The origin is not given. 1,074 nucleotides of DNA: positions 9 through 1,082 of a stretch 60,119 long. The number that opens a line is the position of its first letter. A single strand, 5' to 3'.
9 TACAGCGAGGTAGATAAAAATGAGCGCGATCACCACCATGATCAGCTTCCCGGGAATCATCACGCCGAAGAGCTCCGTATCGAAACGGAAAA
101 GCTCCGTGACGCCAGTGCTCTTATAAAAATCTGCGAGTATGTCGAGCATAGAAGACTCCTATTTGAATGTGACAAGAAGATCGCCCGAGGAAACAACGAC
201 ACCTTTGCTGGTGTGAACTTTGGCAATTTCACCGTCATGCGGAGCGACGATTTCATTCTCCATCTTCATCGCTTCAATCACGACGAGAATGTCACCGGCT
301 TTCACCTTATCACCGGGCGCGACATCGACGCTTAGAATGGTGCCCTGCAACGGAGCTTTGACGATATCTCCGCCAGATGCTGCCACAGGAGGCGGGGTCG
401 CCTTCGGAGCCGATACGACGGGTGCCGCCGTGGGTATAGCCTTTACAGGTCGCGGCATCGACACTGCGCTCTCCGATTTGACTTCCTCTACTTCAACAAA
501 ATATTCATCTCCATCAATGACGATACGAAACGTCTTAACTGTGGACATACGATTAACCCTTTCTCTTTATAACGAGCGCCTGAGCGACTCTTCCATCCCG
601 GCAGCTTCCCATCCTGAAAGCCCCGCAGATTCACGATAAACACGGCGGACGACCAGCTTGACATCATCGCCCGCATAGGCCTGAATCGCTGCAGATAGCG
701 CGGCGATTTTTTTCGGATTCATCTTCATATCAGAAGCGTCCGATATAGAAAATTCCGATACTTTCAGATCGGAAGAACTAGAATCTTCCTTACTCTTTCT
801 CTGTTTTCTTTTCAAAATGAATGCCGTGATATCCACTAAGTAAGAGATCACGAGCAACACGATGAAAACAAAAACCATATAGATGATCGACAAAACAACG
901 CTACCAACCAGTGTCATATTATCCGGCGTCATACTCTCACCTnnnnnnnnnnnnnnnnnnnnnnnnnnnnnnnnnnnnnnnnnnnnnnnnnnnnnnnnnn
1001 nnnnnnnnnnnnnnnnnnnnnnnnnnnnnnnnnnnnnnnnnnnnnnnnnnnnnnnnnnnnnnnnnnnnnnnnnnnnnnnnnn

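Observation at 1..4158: MdcA-type malonate transferase in one operon with an Mmd-type biotin/Na+ decarboxylase: candidate hybrid malonate-decarboxylating sodium pump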

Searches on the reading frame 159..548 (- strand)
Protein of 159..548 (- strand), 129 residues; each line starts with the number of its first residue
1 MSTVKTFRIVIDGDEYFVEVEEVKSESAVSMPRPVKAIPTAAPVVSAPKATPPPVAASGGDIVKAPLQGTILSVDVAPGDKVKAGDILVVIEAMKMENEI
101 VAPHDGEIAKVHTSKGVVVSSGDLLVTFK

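Call 3: search_protein_families(library=pfam, proteins=[window:159-548:-], max_evalue=0.01)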
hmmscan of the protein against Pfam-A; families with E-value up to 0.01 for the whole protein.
window:159-548:- (129 aa): 7 families
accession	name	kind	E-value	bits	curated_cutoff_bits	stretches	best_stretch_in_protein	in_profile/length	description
PF00364.28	Biotin_lipoyl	-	9.4e-19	67.5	22.1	1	63-127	3-72/73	Biotin-requiring enzyme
PF13437.12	HlyD_3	-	1.7e-07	32.4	22.2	1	63-93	2-32/106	HlyD family secretion protein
PF13533.13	Biotin_lipoyl_2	-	4.8e-07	29.9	29.8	1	63-92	3-32/32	Biotin-lipoyl like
PF16576.10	HlyD_D23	-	0.00049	19.9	30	0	63-94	111-142/214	Barrel-sandwich domain of CusB or HlyD membrane-fusion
PF05896.17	NQRA_N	-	0.001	19.7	25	1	63-113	31-80/94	NqrA N-terminal barrel-sandwich hybrid domain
PF01597.25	GCV_H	-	0.001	19.4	22.2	1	69-112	31-75/122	Glycine cleavage H-protein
PF00358.26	PTS_EIIA_1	-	0.0012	19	27.2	0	67-98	79-110/127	phosphoenolpyruvate-dependent sugar phosphotransferase system, EIIA 1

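Call 4: search_protein_families(library=ncbifam, proteins=[window:159-548:-], max_evalue=0.01)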
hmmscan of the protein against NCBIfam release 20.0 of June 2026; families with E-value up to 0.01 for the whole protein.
window:159-548:- (129 aa): 33 families (the best 25 are shown)
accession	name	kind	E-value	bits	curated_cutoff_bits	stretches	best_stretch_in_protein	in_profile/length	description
NF005117.0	PRK06549.1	equivalog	4.4e-33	114.6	159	1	5-128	3-129/130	acetyl-CoA carboxylase biotin carboxyl carrier protein subunit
NF047903.1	MmDecMmdC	equivalog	3.1e-27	95.6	200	1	5-127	2-130/132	methylmalonyl-CoA decarboxylase subunit gamma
NF004173.0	PRK05641.1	equivalog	6.7e-22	78.7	199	1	28-127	53-151/153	putative acetyl-CoA carboxylase biotin carboxyl carrier protein subunit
NF006761.0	PRK09282.1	domain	2.9e-21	75.6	402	1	4-127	464-588/591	pyruvate carboxylase subunit B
NF010643.0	PRK14040.1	subfamily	3.3e-21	75.4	892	1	5-128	480-594/595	oxaloacetate decarboxylase subunit alpha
TIGR01108.1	oadA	equivalog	1.2e-18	66.9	756.5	1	13-125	472-582/582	sodium-extruding oxaloacetate decarboxylase subunit alpha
NF009554.0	PRK12999.1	equivalog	3.1e-18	65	965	1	62-128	1079-1145/1147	pyruvate carboxylase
TIGR01235.1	pyruv_carbox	equivalog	9.8e-16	56.4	1114.45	1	61-128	1075-1142/1143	pyruvate carboxylase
TIGR02712.1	urea_carbox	equivalog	1.1e-14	53.2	1303.85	1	55-127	1127-1199/1201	urea carboxylase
NF004547.1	PRK05889.1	equivalog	1.6e-14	53.8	75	1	63-127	5-69/71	biotin/lipoyl-binding carrier protein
NF010645.0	PRK14042.1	equivalog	7e-13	48.2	1182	1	59-127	525-592/596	pyruvate carboxylase subunit B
NF006079.0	PRK08225.1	equivalog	1.4e-11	44.3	95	1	63-127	4-68/70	acetyl-CoA carboxylase biotin carboxyl carrier protein subunit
TIGR00531.1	BCCP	equivalog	4e-09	37.1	115.2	1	24-127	44-153/156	acetyl-CoA carboxylase biotin carboxyl carrier protein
TIGR01730.1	RND_mfp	subfamily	6.3e-07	28.7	94.9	1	63-96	29-62/322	efflux RND transporter periplasmic adaptor subunit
NF004309.0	PRK05704.1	equivalog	7.4e-07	28.9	449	1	68-127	16-75/408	2-oxoglutarate dehydrogenase complex dihydrolipoyllysine-residue succinyltransferase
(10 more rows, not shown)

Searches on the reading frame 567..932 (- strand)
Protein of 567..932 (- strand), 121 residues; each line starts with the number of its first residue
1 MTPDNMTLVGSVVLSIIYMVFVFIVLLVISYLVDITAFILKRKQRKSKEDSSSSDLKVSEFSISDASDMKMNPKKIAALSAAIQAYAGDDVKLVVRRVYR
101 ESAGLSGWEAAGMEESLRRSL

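Call 3: search_protein_families(library=pfam, proteins=[window:567-932:-], max_evalue=0.01)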
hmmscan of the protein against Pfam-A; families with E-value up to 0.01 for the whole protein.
window:567-932:- (121 aa): 1 family
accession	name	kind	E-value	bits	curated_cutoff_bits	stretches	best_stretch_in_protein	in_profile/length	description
PF04277.18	OAD_gamma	-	4.6e-10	40.5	27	1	12-86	4-75/76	Oxaloacetate decarboxylase, gamma chain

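Call 4: search_protein_families(library=ncbifam, proteins=[window:567-932:-], max_evalue=0.01)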
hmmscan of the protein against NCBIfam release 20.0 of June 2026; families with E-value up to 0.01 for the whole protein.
window:567-932:- (121 aa): 5 families
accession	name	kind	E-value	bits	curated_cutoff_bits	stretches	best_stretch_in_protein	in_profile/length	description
TIGR01195.1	oadG_fam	subfamily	6.4e-08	33.1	36.05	1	8-88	4-81/84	sodium pump decarboxylases, gamma subunit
NF047902.1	MmDecMmdD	equivalog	0.00048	20.3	150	1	11-86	10-83/112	methylmalonyl-CoA decarboxylase subunit delta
NF003004.0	PRK03814.1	equivalog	0.0025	18.1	84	1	8-87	8-80/86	oxaloacetate decarboxylase subunit gamma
NF008270.1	PRK11043.1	equivalog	0.0033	16.6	430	1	6-86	145-223/382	purine nucleoside transporter PunC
NF045937.1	MSC_0624_12TM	equivalog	0.0063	15.1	70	1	14-50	112-148/445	MSC_0624 family F1-like ATPase-associated membrane protein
